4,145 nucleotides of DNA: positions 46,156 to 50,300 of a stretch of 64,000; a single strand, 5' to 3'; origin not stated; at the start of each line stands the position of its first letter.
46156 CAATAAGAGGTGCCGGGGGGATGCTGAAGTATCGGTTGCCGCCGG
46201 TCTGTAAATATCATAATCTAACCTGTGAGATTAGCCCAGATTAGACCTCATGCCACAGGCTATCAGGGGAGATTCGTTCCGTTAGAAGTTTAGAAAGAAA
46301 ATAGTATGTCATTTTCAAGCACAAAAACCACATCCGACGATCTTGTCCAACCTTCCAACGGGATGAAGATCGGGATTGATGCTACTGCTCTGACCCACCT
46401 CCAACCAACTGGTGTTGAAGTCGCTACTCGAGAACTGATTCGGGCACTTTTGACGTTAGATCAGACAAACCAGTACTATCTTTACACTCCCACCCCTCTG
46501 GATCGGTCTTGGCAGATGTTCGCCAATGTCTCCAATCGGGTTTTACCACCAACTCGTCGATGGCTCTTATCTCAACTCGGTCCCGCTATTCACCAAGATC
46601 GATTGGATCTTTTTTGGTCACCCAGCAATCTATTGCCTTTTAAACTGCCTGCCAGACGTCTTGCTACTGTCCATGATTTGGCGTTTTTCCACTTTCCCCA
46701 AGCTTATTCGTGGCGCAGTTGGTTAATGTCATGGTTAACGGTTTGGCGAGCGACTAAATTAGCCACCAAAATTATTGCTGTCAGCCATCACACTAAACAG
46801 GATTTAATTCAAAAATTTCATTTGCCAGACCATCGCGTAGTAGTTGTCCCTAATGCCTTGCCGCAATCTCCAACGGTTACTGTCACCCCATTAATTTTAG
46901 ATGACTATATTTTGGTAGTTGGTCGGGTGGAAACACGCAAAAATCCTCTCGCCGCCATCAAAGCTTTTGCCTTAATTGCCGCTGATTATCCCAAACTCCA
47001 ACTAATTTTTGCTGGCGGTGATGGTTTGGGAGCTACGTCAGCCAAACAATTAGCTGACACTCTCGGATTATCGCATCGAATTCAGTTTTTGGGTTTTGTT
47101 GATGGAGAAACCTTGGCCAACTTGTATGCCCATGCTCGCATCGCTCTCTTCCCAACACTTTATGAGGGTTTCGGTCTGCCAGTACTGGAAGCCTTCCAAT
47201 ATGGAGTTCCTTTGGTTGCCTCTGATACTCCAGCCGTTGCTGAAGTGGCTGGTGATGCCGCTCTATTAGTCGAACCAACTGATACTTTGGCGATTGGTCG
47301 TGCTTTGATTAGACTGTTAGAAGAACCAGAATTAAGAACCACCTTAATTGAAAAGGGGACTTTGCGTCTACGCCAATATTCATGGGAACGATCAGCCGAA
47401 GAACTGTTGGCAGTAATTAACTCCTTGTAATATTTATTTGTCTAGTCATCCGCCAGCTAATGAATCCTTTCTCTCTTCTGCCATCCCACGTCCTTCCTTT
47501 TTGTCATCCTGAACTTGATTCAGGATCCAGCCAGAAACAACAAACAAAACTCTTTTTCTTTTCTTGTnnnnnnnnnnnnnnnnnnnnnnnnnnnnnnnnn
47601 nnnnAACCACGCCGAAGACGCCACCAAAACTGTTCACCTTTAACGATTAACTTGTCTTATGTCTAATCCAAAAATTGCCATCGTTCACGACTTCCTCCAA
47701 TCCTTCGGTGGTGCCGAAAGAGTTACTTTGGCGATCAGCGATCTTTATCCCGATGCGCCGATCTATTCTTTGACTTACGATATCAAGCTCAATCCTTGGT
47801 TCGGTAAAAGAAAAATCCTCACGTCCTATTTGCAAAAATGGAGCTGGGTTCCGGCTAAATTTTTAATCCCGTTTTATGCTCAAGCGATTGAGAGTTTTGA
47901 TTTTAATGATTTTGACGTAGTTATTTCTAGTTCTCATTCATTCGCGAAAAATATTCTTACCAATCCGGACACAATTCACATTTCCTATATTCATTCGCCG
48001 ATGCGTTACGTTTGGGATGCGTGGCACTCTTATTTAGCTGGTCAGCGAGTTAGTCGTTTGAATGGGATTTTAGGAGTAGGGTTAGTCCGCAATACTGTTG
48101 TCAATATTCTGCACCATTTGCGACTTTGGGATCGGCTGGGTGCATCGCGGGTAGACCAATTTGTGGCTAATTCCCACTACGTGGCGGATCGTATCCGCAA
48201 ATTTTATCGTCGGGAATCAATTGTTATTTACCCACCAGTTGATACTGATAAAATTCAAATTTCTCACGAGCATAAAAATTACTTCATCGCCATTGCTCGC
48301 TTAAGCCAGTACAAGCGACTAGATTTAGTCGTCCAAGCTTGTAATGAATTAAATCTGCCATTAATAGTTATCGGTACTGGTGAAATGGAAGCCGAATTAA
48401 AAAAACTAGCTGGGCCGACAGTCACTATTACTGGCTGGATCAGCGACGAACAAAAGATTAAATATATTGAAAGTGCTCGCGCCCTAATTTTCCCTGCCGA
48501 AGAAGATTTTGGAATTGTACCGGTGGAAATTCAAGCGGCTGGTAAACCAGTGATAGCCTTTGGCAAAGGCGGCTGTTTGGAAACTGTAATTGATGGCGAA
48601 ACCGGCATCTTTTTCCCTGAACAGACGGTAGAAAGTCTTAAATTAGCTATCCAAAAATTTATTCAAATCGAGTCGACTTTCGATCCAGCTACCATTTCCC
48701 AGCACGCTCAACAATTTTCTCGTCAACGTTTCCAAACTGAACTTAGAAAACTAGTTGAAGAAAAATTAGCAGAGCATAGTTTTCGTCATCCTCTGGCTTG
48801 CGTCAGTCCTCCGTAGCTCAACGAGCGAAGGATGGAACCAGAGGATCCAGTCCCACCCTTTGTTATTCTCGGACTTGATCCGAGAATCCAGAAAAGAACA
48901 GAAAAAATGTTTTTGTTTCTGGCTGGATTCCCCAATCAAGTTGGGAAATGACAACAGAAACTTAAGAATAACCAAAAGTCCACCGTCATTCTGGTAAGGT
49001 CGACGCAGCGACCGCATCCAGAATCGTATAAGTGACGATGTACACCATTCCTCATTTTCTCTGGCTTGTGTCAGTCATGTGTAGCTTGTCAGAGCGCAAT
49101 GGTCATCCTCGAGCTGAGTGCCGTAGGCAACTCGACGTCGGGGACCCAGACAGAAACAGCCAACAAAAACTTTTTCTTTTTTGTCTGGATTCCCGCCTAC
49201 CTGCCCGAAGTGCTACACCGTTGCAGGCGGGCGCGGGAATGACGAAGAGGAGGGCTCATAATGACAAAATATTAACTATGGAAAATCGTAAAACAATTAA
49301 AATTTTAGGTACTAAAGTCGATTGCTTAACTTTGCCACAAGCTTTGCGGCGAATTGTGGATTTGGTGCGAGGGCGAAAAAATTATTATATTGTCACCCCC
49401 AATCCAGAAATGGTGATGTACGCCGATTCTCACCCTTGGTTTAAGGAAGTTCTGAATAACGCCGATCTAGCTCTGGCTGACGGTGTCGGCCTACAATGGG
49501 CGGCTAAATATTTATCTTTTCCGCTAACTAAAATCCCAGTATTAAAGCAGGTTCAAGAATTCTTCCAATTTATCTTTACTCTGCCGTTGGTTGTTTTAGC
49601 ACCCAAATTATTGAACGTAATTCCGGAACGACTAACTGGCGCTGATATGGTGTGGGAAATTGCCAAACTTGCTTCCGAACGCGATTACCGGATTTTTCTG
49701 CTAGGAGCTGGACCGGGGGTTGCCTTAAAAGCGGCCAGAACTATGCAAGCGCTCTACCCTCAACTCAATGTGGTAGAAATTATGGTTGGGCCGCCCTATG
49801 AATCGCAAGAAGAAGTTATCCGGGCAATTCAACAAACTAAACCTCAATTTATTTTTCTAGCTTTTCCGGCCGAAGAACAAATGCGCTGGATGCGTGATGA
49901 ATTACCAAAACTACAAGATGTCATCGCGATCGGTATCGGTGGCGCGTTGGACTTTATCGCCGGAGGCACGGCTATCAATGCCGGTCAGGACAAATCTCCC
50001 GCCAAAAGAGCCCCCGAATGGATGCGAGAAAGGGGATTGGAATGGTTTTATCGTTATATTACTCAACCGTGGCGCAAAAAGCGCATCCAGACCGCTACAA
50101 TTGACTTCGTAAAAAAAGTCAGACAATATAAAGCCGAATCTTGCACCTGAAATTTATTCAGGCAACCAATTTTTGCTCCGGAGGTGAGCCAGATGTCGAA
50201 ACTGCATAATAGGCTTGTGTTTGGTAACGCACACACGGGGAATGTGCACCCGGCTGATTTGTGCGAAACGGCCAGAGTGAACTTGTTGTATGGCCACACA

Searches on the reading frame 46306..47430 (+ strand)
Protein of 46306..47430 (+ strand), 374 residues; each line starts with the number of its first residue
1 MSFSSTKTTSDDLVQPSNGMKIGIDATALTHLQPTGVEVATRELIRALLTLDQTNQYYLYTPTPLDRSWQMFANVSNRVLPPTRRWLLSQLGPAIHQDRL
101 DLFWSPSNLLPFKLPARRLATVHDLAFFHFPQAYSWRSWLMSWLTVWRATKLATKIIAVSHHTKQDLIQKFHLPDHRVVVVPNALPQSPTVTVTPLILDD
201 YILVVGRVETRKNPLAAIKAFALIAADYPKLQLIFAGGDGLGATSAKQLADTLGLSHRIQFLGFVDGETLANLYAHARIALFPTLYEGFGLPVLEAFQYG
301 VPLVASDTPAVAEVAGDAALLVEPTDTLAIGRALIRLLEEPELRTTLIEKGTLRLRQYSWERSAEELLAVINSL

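Call 71: search_protein_families(library=pfam, proteins=[window:46306-47430:+], max_evalue=0.01)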
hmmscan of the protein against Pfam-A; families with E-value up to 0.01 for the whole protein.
window:46306-47430:+ (374 aa): 6 families
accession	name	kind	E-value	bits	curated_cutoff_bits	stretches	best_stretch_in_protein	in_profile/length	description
PF00534.26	Glycos_transf_1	-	2.7e-35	121.9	26.4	1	200-352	16-170/172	Glycosyl transferases group 1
PF13692.12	Glyco_trans_1_4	-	5.5e-29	101.7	27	1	201-339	3-141/142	Glycosyl transferases group 1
PF13439.12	Glyco_transf_4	-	8.2e-14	52.4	28.5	1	35-184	2-165/170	Glycosyltransferase Family 4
PF20706.3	GT4-conflict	-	7.1e-11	42.1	26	1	197-317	195-322/385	Family 4 Glycosyltransferase in conflict systems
PF13524.12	Glyco_trans_1_2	-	1.5e-08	35.2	25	1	258-369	28-144/144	Glycosyl transferase-like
PF13579.12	Glyco_trans_4_4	-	8.1e-05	23.4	29.7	1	79-183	44-157/158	Glycosyl transferase 4-like domain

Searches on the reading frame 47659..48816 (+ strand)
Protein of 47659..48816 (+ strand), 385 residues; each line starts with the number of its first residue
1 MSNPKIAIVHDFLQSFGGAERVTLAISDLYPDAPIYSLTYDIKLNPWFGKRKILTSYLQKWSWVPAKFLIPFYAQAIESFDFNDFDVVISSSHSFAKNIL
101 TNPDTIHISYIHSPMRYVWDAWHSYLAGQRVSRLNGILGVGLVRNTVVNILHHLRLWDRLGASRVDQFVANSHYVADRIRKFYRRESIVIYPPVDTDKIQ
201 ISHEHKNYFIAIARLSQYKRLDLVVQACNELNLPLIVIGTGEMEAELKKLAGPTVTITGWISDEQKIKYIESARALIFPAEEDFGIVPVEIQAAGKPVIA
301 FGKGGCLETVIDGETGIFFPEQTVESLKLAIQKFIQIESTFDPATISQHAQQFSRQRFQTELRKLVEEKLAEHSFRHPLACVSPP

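Call 71: search_protein_families(library=pfam, proteins=[window:47659-48816:+], max_evalue=0.01)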
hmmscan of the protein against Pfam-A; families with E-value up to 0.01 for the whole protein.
window:47659-48816:+ (385 aa): 4 families
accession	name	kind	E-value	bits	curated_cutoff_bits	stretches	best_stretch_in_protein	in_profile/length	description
PF00534.26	Glycos_transf_1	-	3.4e-27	95.5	26.4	1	202-338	11-159/172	Glycosyl transferases group 1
PF13692.12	Glyco_trans_1_4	-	1.5e-21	77.6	27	1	208-335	3-140/142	Glycosyl transferases group 1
PF13439.12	Glyco_transf_4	-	1.7e-06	28.6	28.5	1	99-198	68-170/170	Glycosyltransferase Family 4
PF20706.3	GT4-conflict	-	0.0017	17.9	26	1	193-310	180-320/385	Family 4 Glycosyltransferase in conflict systems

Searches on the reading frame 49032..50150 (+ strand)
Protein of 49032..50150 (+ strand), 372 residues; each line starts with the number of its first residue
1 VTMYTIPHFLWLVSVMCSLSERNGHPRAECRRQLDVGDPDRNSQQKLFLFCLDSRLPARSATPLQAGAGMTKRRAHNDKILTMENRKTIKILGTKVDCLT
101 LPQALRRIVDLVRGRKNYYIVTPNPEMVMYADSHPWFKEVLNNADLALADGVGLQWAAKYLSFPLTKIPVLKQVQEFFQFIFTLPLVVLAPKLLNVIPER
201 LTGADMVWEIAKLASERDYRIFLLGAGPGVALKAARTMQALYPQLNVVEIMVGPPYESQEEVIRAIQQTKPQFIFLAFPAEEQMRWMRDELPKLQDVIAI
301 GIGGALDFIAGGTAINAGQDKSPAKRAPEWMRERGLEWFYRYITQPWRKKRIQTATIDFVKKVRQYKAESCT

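Call 71: search_protein_families(library=pfam, proteins=[window:49032-50150:+], max_evalue=0.01)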
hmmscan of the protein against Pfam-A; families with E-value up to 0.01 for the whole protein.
window:49032-50150:+ (372 aa): 1 family
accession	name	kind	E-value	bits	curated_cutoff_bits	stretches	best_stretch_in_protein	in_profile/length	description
PF03808.19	Glyco_tran_WecG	-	1.7e-40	139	27.4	1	187-351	11-166/168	Glycosyl transferase WecG/TagA/CpsF family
